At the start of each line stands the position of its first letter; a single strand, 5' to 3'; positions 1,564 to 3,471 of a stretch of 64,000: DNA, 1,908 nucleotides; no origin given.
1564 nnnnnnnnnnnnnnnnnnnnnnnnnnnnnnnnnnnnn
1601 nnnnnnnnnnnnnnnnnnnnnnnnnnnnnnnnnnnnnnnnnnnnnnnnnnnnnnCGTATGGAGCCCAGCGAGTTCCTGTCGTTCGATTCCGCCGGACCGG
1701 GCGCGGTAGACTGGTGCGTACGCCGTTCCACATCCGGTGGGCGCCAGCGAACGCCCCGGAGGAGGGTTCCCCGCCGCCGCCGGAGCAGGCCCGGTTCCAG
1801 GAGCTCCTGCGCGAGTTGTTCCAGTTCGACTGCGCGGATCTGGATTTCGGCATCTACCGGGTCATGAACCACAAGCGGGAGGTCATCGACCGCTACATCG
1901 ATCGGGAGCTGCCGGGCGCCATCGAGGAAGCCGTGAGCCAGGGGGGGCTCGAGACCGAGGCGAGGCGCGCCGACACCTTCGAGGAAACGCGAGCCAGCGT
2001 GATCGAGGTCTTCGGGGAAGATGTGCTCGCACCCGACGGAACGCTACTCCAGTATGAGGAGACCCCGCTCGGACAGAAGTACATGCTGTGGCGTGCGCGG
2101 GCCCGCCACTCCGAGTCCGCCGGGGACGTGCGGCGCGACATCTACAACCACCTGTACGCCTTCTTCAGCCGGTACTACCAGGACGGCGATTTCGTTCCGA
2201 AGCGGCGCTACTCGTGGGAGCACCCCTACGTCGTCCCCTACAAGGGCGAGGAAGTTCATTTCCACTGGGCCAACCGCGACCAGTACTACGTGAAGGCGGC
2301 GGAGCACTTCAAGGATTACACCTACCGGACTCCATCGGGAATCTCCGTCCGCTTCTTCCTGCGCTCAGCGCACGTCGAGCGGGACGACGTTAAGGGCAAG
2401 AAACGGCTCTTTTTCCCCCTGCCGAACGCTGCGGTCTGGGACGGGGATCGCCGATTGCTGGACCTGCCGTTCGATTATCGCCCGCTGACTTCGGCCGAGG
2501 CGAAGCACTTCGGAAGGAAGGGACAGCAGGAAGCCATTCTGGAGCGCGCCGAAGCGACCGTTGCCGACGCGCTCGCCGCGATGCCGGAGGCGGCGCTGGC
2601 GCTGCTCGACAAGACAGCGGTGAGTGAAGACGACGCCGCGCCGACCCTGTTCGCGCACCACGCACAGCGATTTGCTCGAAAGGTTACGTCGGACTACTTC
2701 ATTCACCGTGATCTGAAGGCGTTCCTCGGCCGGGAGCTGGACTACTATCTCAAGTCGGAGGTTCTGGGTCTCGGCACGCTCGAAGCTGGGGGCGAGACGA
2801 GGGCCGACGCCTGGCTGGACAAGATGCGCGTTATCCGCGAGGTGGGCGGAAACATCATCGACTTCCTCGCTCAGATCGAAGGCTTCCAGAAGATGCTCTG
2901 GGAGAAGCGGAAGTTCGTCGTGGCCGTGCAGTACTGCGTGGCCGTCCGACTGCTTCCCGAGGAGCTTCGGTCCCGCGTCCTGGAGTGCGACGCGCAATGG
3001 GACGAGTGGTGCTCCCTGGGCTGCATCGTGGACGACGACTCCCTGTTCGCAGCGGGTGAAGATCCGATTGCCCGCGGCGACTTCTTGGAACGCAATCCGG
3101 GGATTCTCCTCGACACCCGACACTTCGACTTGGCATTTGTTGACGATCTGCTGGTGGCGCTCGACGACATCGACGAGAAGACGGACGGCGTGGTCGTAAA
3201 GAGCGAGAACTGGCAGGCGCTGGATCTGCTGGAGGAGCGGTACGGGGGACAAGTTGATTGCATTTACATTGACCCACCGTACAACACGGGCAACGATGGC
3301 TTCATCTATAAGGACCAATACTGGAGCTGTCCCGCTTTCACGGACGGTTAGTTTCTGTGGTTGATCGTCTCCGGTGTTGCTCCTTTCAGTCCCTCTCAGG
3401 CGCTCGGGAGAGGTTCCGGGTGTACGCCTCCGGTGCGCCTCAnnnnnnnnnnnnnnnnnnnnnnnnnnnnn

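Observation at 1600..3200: Approximately 450-aa uncharacterised N-terminal extension on the mod methyltransferase; possibly a non-canonical defense methylase rather than classical Type III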

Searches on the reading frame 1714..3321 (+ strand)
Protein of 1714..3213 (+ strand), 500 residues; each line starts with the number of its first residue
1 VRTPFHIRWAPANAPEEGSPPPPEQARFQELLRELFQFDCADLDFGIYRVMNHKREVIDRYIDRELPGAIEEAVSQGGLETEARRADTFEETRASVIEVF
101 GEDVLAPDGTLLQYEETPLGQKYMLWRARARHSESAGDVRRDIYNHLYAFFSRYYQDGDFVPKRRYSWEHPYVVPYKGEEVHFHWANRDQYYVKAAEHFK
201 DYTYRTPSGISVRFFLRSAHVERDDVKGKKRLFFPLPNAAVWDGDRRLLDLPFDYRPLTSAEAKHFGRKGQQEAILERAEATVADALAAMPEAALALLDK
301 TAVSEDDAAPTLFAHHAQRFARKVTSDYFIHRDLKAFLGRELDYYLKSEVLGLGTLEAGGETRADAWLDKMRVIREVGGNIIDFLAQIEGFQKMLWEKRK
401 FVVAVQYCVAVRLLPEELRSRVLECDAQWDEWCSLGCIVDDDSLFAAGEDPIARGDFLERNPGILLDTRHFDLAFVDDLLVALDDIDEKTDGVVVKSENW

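Call 14: find_homologous_proteins(query=window:1789-3243:+)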
Query seq(485 aa) (485 aa): 704 proteins with E <= 0.001 among 8000 candidates; the best 120 are listed.
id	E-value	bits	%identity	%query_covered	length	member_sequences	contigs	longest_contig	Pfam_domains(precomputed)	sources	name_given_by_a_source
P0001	0.0e+0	1110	100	100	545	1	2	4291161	-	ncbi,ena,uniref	ncbi:hypothetical protein [Candidatus Palauibacter sp.]|uniref:hypothetical protein n=1 Tax=Candidat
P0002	1.9e-246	837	76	100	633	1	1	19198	PF01555.25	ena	-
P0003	2.7e-246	836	75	100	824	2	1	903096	PF01555.25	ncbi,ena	-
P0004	2.0e-243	827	73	100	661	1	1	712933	PF01555.25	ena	-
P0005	8.5e-241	818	73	100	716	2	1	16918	PF01555.25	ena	-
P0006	9.7e-238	808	72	100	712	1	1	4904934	-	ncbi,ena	-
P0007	9.0e-236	801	71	100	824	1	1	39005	PF01555.25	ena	-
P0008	2.1e-234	797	71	100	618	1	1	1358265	-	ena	-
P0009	4.0e-232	789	70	100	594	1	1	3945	-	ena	-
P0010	4.9e-231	786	71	100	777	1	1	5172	PF01555.25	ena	-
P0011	2.8e-228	777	88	79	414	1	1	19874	-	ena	-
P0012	2.2e-227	774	69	99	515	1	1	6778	-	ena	-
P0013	1.7e-211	721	88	73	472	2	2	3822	-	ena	-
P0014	1.9e-184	632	72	80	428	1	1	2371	-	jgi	jgi:adenine-specific DNA-methyltransferase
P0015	1.8e-174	599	70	78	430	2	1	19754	-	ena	-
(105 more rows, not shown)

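Call 21: find_related_loci(query=A1, collection=genome_contigs, flank=10000)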
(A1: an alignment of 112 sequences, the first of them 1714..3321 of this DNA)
Query A1 (536 aa) in genome_contigs; peptide patterns used: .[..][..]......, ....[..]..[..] (x = any residue, [..] = any of these).
599 stretches matched a pattern (row limit reached: there are more); 527 encode a relative of the query (tblastn E <= 1e-3); the best 80 are kept; 80 distinct loci.
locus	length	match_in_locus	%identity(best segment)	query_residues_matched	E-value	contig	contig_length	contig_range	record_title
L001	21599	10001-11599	85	4-536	0e+0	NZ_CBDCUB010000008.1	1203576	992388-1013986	MAG: Candidatus Palauibacter sp. isolate cc05a73e-5b7f-4338-bfa9-6e459683daed contig_8, whole genome shotgun sequence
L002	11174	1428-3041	71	1-536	0e+0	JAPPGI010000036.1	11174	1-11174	MAG: Gemmatimonadota bacterium isolate RHO1_bin_51 NODE_7833_length_11174_cov_876.889289, whole genome shotgun sequence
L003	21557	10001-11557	73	19-536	0e+0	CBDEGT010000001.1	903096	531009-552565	MAG: Longimicrobiales bacterium isolate d7ca2b43-2058-4b3b-9a45-d57bdb06a6cf genome assembly, contig: contig_1, whole ge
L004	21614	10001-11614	70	1-536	0e+0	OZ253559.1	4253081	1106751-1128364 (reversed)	MAG: Rhodothermales bacterium isolate 7a99c234-90a3-4290-b700-cd5a0c5b5078 genome assembly, chromosome: 1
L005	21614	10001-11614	70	1-536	0e+0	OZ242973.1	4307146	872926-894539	MAG: Longimicrobiales bacterium isolate 604f19ae-e220-46ce-a052-2e0d8117235f genome assembly, chromosome: 1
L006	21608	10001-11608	70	1-536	0e+0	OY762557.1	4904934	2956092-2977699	MAG: Longimicrobiales bacterium isolate c10e2151-7d97-4465-9cf7-a78a4796a63d genome assembly, chromosome: 1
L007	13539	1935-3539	68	3-536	0e+0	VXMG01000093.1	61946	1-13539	MAG: Gammaproteobacteria bacterium isolate SB0661_bin_31 NODE_571_length_61946_cov_59.767785, whole genome shotgun seque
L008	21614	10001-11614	67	1-536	0e+0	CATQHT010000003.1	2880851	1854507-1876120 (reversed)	MAG: Rhodothermales bacterium isolate a7cc18d6-0ed0-4e83-aced-35ea7cdf15e7 genome assembly, contig: contig_3, whole geno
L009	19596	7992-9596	70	4-536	0e+0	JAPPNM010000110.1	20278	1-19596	MAG: Gemmatimonadota bacterium isolate RHO3_bin_71 NODE_4225_length_20278_cov_100.599911, whole genome shotgun sequence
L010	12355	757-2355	67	3-536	0e+0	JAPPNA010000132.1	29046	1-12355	MAG: Bacteroidota bacterium isolate RHO3_bin_5 NODE_2924_length_29046_cov_17.616364, whole genome shotgun sequence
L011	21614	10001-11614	68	1-536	0e+0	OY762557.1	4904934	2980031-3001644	MAG: Longimicrobiales bacterium isolate c10e2151-7d97-4465-9cf7-a78a4796a63d genome assembly, chromosome: 1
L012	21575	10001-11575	63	21-536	0e+0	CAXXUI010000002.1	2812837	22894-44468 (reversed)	MAG: Bryobacterales bacterium isolate 5942d0b9-d8fa-4bd4-b693-3c76deb92a13 genome assembly, contig: contig_2, whole geno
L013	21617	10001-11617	73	1-536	0e+0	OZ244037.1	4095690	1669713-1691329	MAG: Longimicrobiales bacterium isolate f1d7cd51-80ea-44bf-852b-8dd3c8245deb genome assembly, chromosome: 1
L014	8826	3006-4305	70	26-457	0e+0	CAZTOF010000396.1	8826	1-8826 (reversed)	MAG TPA_asm: uncultured Gemmatimonadaceae bacterium isolate SRP338948_co1_51 genome assembly, contig: k141_204418, whole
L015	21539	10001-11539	52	26-536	6e-176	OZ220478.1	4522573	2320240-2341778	MAG: Candidatus Latescibacterota bacterium isolate 1cf545fa-d59a-4aa3-98d5-019dd537838a genome assembly, chromosome: 1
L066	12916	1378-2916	48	27-536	4e-156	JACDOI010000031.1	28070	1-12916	MAG: Bacillota bacterium isolate GB_MAG17_124 c_000000001207, whole genome shotgun sequence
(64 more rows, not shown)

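Call 25: predict_structure(alignment_id=A1)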
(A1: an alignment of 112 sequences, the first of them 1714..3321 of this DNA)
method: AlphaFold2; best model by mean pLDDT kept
length: 536 residues; sequences in the alignment: 112
mean_pLDDT: 70.9   pTM: 0.51
mean pLDDT of the five models: 70.9, 70.8, 69.7, 68.7, 66.9
residues with pLDDT >= 90: 123; 70-90: 193; 50-70: 100; < 50: 120
segments of 3 or more residues with pLDDT < 50: 1-15, 39-49, 165-197, 222-227, 325-329, 398-404, 490-503, 514-536
pLDDT, mean of each block of 10 residues (from residue 1): 29 55 87 66 44 70 85 69 73 93 89 91 81 71 89 67 47 37 38 42 89 84 48 91 95 90 86 92 94 93 68 88 54 75 85 67 71 88 79 55 59 91 92 81 56 87 88 88 63 35 49 42 36 32
secondary structure, 60 per line:
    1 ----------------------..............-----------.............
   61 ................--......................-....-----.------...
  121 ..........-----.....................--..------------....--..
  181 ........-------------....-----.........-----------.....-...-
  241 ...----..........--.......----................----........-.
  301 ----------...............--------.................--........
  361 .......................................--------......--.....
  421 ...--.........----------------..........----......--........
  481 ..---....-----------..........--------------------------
elements in order: H23-36 H48-76 H79-100 H118-130 H136-154 E173-176 E179-182 H183-188 E202-205 E211-219 E231-235 E241-243 E248-257 H260-266 H271-286 H291-298 H312-325 H334-350 H353-399 E408-410 H416-423 H426-434 H451-460 E465-467 H473-482 H486-489 H501-510

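Call 27: fold_search(model_id=the predicted structure, library=pdb)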
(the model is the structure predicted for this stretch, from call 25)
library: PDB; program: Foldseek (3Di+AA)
matches with E <= 10: 32; with E <= 0.001: 0
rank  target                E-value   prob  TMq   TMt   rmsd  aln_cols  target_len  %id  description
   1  8tme_A                5.5e-01  0.06  0.09  0.13  21.6       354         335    7  Cryo-EM structure of CorA in complex with conformation-specific synthetic antibody C18 and 100 uM MgCl2, State MG0.1-1 (released 2025-02-12)
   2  3jcf_A                1.3e+00  0.05  0.10  0.13  21.8       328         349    8  Cryo-EM structure of the magnesium channel CorA in the closed symmetric magnesium-bound state (released 2016-02-17)
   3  9jr0_A                1.4e+00  0.07  0.10  0.08  27.8       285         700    8  GABA-DGABAB-Gi-complex (released 2025-10-22)
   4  8tme_E                1.5e+00  0.04  0.10  0.13  23.5       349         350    8  Cryo-EM structure of CorA in complex with conformation-specific synthetic antibody C18 and 100 uM MgCl2, State MG0.1-1 (released 2025-02-12)
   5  8tmc_E                2.1e+00  0.02  0.08  0.11  22.4       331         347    8  Cryo-EM structure of CorA in complex with conformation-specific synthetic antibody C12 and 20 mM MgCl2, State MG20-2 (released 2025-02-12)
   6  3ck6_A                2.3e+00  0.03  0.08  0.15  18.9       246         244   13  Crystal structure of ZntB cytoplasmic domain from Vibrio parahaemolyticus RIMD 2210633 (released 2008-03-25)
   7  7nh9_A                2.6e+00  0.02  0.07  0.11  23.1       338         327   13  structure of the full-length CmaX protein (released 2021-07-07)
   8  9hqv_Bq               3.0e+00  0.05  0.10  0.12  46.9       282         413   13  Cryo-EM structure of the small subunit of the mitochondrial ribosome from Toxoplasma gondii (released 2025-06-11)
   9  4i3m                  4.9e+00  0.03  0.07  0.17  27.0       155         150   14  Aer2 poly-HAMP domains: L44H HAMP1 CW-lock mutant (released 2013-02-27)
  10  8tmc_C                4.9e+00  0.02  0.07  0.10  18.0       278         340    6  Cryo-EM structure of CorA in complex with conformation-specific synthetic antibody C12 and 20 mM MgCl2, State MG20-2 (released 2025-02-12)
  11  8tmb_A                5.4e+00  0.01  0.09  0.12  23.2       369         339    9  Cryo-EM structure of CorA in complex with conformation-specific synthetic antibody C12 and 20 mM MgCl2, State MG20-1 (released 2025-02-12)
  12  6j22_B                5.6e+00  0.03  0.07  0.17  14.9       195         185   11  Crystal structure of Bi-functional enzyme (released 2020-01-01)
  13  2iub_I                5.9e+00  0.01  0.09  0.12  21.2       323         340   10  Crystal structure of a divalent metal ion transporter CorA at 2.9 A resolution. (released 2006-08-03)
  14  8d9p                  6.2e+00  0.03  0.08  0.16  12.4       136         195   15  De Novo Photosynthetic Reaction Center Protein Equipped with Heme B and Mn(II) cations (released 2022-09-28)
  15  2iub_F                6.2e+00  0.01  0.09  0.12  21.1       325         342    9  Crystal structure of a divalent metal ion transporter CorA at 2.9 A resolution. (released 2006-08-03)
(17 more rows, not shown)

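Call 28: search_protein_families(library=padloc, max_evalue=10, proteins=[window:1714-3213:+])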
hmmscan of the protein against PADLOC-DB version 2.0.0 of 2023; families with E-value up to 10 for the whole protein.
window:1714-3213:+ (500 aa): 2 families
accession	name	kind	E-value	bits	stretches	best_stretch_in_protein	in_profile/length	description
PDLC03646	MTase_III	-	4.6e-75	251.2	2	32-228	11-193/1057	Type III methyltransferase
PDLC03638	MTase_III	-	1.8e-24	84.1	2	318-500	211-389/816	Type III methyltransferase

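Call 29: search_protein_families(library=pfam, max_evalue=10, proteins=[window:1714-3213:+])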
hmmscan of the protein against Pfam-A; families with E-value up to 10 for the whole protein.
window:1714-3213:+ (500 aa): 1 family
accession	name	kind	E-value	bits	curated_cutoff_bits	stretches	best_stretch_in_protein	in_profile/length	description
PF10737.14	GerPC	-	0.23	11.9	22.4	1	308-386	94-171/174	Spore germination protein GerPC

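Call 32: search_dna_similar(query=window:1714-3213:+, collection=plasmids, mode=protein, max_rows=15)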
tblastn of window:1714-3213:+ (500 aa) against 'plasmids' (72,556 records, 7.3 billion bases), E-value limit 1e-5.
Records with a match: 28; places in all: 28; records where one place covers at least 80% of the query: 26.
Best place of each record, by identity: <60% 28.
By first word of the organism name: Klebsiella 11; Priestia 2; Natronosalvus 1; Haloplanus 1; Haloprofundus 1; Halobacterium 1; Haloarcula 1; Hymenobacter 1; Blastomonas 1; Athalassotoga 1; and 7 more.
By predicted mobility (MOB-suite, as given by PLSDB): non-mobilizable 13; conjugative 12; mobilizable 3.
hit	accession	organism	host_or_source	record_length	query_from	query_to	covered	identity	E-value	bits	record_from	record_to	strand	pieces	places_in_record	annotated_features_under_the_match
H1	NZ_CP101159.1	Natronosalvus amylolyticus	cell culture,sediment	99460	7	500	99%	37.1%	2e-90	309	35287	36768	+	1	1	DNA methyltransferase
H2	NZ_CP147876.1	Haloplanus sp. GX21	cell culture,marine solar saltern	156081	27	500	95%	38.1%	5e-73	258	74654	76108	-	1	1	site-specific DNA-methyltransferase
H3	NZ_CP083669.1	Haloprofundus halobius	cell culture,salt lake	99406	27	500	95%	37.3%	1e-71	254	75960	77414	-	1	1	site-specific DNA-methyltransferase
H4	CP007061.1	Halobacterium sp. DL1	-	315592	19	500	96%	36.4%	4e-71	253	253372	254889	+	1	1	restriction endonuclease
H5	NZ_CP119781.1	Haloarcula litorea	cell culture,sediment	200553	27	500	95%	36.7%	1e-70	251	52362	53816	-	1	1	site-specific DNA-methyltransferase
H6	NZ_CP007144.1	Hymenobacter swuensis DY53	-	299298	5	500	99%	34.2%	1e-64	234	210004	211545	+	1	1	DNA methyltransferase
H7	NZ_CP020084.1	Blastomonas fulva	Cell culture,microcystis culture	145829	26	500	95%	35.6%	2e-61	225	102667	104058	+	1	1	site-specific DNA-methyltransferase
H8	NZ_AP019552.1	Athalassotoga saccharophila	-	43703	25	500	95%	35.1%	5e-77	270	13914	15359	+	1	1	DNA methyltransferase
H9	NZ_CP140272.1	Priestia megaterium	Single cell,ginseng rhizosphere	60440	25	500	95%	34.3%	2e-63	231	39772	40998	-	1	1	DNA methyltransferase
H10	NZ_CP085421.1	Priestia megaterium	single cell,soil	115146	25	500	95%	34.3%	3e-63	230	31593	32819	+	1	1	DNA methyltransferase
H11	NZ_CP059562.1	Conchiformibius steedae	dog,whole organism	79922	32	453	84%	33.3%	1e-59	219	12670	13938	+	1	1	site-specific DNA-methyltransferase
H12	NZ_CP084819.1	Klebsiella quasipneumoniae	Homo sapiens,Whole organism,blood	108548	26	500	95%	29.3%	4e-52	197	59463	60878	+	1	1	none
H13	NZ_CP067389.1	Klebsiella grimontii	Homo sapiens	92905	26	500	95%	29.2%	1e-53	202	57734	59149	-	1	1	DNA methyltransferase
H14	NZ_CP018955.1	Escherichia coli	Homo sapiens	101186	26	500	95%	29.1%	6e-53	200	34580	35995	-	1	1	DNA methyltransferase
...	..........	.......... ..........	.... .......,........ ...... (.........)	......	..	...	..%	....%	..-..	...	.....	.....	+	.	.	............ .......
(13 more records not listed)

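Call 33: get_annotated_region(hit=H14, flank=9000)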
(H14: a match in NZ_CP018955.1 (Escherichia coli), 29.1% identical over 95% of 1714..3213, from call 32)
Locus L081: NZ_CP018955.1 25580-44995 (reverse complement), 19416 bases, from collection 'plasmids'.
description: Escherichia coli strain Ecol_316 plasmid pEC316_2, complete sequence
organism: Escherichia coli (NCBI taxid 562)
taxonomy: Bacteria; Pseudomonadota; Gammaproteobacteria; Enterobacterales; Enterobacteriaceae; Escherichia; Escherichia coli
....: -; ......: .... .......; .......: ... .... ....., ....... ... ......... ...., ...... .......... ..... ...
typing (MOB-suite, as given by PLSDB): conjugative; replicon IncFIB,IncFII; relaxase MOBF,MOBF; mating-pair formation MPF_F
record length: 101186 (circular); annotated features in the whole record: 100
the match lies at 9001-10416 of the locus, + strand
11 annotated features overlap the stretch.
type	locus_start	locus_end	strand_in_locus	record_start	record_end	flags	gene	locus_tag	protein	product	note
CDS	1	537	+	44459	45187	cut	-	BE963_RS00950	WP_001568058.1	plasmid SOS inhibition protein A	-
CDS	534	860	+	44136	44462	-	-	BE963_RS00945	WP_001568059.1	hypothetical protein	-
CDS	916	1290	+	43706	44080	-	-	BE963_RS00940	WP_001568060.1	hypothetical protein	-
CDS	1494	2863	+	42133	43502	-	-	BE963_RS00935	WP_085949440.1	IS3-like element ISKpn8 family transposase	GO:0006313 - DNA transposition [Evidence IEA]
CDS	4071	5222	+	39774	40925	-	-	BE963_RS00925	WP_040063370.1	IS30 family transposase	-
CDS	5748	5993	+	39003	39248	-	-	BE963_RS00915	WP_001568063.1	helix-turn-helix transcriptional regulator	-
CDS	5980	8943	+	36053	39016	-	-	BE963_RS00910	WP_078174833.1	SNF2-related protein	-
CDS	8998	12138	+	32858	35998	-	-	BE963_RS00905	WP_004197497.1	DNA methyltransferase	-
CDS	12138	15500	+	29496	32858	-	-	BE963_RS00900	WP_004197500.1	DEAD/DEAH box helicase family protein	-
CDS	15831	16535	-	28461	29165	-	-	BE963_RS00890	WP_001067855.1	IS6-like element IS26 family transposase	GO:0006313 - DNA transposition [Evidence IEA]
CDS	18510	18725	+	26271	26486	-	-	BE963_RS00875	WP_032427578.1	hypothetical protein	-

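Call 34: get_annotated_region(hit=H8, flank=9000)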
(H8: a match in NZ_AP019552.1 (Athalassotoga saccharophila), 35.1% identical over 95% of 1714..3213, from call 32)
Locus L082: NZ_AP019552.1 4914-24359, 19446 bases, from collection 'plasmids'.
description: Athalassotoga saccharophila strain NAS-01 plasmid pATS1, complete sequence
organism: Athalassotoga saccharophila (NCBI taxid 1441386)
taxonomy: Bacteria; Thermotogota; Thermotogae; Mesoaciditogales; Mesoaciditogaceae; Athalassotoga; Athalassotoga saccharophila
host: -; source: -; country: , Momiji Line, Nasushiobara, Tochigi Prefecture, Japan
typing (MOB-suite, as given by PLSDB): non-mobilizable
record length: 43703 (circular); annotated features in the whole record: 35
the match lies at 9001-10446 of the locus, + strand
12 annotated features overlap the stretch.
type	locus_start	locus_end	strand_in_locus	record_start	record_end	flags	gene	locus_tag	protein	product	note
CDS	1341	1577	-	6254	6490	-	-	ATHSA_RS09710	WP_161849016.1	WGR domain-containing protein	-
CDS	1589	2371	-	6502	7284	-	-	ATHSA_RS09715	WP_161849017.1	helix-turn-helix transcriptional regulator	-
CDS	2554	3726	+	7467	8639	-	-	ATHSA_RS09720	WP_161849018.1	hypothetical protein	-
CDS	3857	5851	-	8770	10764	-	-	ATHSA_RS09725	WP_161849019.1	phospholipase D family protein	-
CDS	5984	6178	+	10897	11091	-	-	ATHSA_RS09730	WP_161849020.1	hypothetical protein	-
CDS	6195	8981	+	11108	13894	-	-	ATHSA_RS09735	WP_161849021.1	ATP-dependent DNA helicase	-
CDS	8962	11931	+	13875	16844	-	-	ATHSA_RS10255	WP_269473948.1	DNA methyltransferase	GO:0006306 - DNA methylation [Evidence IEA]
CDS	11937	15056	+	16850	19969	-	-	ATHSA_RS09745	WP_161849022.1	DEAD/DEAH box helicase family protein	-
CDS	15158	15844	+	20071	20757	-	-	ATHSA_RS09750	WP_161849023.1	winged helix-turn-helix domain-containing protein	-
CDS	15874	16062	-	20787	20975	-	-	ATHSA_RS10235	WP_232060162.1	hypothetical protein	-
CDS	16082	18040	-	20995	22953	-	-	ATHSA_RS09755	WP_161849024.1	diguanylate cyclase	-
CDS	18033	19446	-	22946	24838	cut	-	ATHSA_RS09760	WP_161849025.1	HD domain-containing phosphohydrolase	-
